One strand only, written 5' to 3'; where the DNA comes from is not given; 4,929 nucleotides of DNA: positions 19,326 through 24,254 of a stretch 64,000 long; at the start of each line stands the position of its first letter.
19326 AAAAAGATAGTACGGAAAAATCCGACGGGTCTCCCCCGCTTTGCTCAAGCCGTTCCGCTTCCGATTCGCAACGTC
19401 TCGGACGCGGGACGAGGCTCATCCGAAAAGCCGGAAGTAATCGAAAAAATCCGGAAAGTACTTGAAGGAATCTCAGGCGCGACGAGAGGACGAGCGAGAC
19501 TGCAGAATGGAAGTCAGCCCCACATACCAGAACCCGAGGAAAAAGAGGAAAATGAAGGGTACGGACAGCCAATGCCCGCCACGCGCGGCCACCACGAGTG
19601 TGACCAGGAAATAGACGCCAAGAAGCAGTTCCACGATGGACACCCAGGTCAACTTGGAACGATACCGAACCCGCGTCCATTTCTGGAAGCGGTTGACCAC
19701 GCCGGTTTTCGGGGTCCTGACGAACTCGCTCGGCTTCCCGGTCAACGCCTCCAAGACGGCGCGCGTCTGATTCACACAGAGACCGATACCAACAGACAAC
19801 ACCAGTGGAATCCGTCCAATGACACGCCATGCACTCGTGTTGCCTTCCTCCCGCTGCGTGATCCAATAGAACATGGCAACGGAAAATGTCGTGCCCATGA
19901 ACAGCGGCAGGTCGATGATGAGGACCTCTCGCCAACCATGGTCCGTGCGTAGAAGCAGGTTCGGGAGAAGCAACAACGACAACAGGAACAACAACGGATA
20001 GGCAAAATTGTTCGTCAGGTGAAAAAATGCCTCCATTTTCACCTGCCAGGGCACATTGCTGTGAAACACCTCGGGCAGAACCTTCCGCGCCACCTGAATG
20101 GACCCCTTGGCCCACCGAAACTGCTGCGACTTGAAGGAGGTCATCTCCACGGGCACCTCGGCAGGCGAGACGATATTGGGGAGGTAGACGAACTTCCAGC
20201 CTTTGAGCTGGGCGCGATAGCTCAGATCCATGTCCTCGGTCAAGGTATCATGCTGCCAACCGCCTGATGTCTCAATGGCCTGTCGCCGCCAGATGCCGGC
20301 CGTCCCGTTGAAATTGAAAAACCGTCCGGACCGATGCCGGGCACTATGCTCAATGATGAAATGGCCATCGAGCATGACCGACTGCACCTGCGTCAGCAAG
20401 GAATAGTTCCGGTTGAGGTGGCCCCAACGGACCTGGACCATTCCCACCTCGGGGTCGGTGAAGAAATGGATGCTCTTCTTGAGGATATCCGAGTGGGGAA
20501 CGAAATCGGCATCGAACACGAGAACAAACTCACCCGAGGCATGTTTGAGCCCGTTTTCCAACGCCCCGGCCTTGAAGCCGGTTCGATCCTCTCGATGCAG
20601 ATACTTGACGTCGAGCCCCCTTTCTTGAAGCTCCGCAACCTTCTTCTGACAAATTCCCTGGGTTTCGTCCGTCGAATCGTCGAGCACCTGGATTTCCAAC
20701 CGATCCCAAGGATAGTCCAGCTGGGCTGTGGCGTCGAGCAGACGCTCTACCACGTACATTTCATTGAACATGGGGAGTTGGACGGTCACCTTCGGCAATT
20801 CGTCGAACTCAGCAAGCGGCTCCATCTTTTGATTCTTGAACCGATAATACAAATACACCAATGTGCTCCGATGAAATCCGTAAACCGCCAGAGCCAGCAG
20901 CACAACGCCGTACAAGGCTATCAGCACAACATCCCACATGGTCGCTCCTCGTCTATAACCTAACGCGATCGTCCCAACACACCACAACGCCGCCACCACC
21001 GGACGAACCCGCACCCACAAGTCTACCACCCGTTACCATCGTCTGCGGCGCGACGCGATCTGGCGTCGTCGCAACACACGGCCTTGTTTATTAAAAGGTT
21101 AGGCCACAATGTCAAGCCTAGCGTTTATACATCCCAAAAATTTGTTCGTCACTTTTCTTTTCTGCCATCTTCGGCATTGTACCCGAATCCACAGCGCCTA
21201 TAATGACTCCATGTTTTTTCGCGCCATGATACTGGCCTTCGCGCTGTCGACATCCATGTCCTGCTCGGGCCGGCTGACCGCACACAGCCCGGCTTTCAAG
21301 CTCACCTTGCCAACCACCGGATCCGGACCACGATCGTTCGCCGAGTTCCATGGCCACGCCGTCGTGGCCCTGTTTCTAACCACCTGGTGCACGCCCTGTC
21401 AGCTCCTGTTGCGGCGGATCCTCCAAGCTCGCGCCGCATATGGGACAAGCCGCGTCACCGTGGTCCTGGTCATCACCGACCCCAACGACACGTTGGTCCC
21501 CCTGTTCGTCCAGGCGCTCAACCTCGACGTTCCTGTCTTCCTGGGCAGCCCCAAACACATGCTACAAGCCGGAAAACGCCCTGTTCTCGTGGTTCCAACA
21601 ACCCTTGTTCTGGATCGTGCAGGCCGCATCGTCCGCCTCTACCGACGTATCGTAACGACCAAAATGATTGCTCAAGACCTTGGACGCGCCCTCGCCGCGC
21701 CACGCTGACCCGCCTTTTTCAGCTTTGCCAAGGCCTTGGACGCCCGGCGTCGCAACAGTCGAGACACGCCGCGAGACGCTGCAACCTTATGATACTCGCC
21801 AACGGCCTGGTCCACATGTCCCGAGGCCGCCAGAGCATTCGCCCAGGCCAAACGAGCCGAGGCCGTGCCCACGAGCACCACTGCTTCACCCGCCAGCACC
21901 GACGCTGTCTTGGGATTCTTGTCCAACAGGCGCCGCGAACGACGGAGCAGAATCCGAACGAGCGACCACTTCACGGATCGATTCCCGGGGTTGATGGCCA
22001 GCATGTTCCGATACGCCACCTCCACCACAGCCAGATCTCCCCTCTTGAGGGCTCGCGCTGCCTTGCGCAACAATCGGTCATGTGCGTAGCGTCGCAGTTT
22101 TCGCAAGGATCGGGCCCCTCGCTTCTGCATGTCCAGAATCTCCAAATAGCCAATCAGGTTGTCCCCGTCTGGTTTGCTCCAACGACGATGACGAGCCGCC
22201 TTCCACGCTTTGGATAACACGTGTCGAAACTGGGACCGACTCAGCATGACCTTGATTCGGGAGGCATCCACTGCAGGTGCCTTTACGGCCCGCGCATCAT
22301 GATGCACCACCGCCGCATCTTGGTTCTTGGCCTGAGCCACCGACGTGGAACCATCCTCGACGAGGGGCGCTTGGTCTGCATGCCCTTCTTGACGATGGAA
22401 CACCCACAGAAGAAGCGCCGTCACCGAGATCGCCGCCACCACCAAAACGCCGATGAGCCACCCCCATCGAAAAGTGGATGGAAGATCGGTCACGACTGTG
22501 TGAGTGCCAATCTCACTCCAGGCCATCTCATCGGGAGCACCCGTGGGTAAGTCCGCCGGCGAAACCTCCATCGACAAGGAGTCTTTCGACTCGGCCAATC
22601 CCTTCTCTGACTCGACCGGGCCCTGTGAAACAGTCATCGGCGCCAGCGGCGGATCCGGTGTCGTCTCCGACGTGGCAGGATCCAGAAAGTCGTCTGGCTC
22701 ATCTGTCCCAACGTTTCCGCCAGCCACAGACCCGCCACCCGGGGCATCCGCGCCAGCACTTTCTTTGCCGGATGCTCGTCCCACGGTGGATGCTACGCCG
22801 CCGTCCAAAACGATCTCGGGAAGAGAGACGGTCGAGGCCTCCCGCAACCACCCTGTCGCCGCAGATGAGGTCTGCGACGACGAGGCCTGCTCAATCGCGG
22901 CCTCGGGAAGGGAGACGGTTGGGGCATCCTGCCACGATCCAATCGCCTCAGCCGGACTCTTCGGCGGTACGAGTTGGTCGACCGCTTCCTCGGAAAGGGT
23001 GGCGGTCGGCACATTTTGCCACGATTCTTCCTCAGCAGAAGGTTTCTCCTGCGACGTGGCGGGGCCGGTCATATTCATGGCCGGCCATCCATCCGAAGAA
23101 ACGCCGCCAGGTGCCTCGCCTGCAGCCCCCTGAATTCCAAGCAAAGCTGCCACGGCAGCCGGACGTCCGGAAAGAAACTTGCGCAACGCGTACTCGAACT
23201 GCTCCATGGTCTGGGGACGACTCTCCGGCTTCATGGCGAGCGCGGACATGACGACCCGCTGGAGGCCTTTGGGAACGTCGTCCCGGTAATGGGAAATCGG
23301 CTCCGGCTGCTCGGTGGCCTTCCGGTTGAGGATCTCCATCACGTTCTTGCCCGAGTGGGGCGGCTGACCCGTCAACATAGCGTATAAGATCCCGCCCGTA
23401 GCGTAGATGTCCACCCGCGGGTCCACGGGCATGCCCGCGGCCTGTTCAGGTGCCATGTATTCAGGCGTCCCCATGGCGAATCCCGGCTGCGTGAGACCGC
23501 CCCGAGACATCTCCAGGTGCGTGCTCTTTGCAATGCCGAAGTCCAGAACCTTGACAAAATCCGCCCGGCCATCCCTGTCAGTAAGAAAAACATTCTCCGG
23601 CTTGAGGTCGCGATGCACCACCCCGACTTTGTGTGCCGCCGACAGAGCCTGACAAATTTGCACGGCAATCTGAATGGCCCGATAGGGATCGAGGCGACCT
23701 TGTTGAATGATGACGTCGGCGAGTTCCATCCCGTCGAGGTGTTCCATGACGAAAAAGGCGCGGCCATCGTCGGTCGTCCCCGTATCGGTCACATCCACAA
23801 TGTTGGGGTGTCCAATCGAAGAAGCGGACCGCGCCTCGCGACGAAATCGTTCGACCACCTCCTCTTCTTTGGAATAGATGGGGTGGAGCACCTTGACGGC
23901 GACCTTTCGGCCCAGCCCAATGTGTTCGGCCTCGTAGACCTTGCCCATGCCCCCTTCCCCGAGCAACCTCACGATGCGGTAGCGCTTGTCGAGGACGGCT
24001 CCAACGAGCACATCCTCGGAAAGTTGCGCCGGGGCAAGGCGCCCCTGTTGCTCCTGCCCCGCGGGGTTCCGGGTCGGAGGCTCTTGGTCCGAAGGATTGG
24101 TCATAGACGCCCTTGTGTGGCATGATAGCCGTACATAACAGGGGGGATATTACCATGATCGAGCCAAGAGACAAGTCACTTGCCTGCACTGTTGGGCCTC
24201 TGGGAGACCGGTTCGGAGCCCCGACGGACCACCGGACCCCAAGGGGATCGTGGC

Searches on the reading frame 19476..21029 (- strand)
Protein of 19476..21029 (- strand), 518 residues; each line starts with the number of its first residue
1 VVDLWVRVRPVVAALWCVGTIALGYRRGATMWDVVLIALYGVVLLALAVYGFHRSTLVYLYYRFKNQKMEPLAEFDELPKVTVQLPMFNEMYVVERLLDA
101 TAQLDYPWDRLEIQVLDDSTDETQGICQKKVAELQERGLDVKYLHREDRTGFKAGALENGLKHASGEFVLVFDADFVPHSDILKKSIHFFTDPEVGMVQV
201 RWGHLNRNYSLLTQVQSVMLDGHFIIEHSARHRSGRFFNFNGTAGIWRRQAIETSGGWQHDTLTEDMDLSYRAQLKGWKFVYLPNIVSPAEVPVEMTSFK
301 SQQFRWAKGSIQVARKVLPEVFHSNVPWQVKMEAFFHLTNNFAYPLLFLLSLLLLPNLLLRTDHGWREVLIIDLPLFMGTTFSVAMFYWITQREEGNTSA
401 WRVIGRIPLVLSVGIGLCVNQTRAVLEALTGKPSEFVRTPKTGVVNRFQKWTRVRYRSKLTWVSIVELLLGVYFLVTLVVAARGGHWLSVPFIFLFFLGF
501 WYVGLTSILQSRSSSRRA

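Call 30: search_protein_families(library=pfam, proteins=[window:19476-21029:-], max_evalue=0.0001)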
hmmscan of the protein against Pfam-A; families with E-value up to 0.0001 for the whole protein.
window:19476-21029:- (518 aa): 6 families
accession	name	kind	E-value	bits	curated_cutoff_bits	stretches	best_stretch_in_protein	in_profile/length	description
PF13641.12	Glyco_tranf_2_3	-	1.4e-26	94.4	27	1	79-309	1-230/230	Glycosyltransferase like family 2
PF13632.12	Glyco_trans_2_3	-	2.4e-22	80.2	27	1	168-359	1-181/198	Glycosyl transferase family group 2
PF00535.33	Glycos_transf_2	-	2.3e-18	67.1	23.3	1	83-217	2-130/168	Glycosyl transferase family 2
PF13506.12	Glyco_transf_21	-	1.1e-10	41.7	21.7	1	153-308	18-174/174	Glycosyl transferase family 21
PF03552.20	Cellulose_synt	-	1.1e-07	31.3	24.7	1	257-384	416-547/722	Cellulose synthase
PF10111.15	Glyco_tranf_2_2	-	8.7e-07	29.1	27.3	1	90-280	12-206/276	Glycosyltransferase like family 2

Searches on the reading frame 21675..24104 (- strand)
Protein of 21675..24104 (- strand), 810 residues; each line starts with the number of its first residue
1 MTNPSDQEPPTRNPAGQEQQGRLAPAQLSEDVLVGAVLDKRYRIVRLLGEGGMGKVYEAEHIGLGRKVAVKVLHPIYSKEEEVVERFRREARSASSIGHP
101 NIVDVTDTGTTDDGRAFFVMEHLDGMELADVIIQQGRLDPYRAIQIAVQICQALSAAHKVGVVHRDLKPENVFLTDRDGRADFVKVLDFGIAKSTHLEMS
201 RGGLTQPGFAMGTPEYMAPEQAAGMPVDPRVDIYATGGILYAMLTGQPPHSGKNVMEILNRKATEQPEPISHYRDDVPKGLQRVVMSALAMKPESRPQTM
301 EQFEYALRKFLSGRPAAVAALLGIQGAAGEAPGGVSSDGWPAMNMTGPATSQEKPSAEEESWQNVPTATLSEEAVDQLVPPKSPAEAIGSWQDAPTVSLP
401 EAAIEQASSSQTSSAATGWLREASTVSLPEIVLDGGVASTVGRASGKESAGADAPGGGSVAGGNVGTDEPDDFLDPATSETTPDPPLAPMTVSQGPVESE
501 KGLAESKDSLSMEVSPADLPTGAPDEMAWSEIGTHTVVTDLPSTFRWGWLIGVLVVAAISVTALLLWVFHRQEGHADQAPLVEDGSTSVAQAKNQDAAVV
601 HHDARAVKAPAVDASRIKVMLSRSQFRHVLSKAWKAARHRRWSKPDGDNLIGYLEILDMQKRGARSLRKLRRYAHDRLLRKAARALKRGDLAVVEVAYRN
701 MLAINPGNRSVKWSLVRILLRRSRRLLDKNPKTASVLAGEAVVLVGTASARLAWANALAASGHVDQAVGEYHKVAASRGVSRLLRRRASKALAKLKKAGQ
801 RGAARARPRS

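Call 30: search_protein_families(library=pfam, proteins=[window:21675-24104:-], max_evalue=0.0001)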
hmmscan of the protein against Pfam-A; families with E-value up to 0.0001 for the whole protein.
window:21675-24104:- (810 aa): 4 families
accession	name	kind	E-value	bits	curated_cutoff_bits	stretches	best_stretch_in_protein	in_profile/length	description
PF00069.31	Pkinase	-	5.7e-49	167.3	31.7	1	42-302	1-257/263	Protein kinase domain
PF07714.23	PK_Tyr_Ser-Thr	-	2.8e-29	102.7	23.1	1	44-299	3-251/258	Protein tyrosine and serine/threonine kinase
PF03109.22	ABC1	-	9.1e-07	28.7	22.9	0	77-195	110-217/244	ABC1 atypical kinase-like domain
PF06293.20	Kdo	-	1.3e-05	25.2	21.3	1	109-189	85-166/207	Lipopolysaccharide kinase (Kdo/WaaP) family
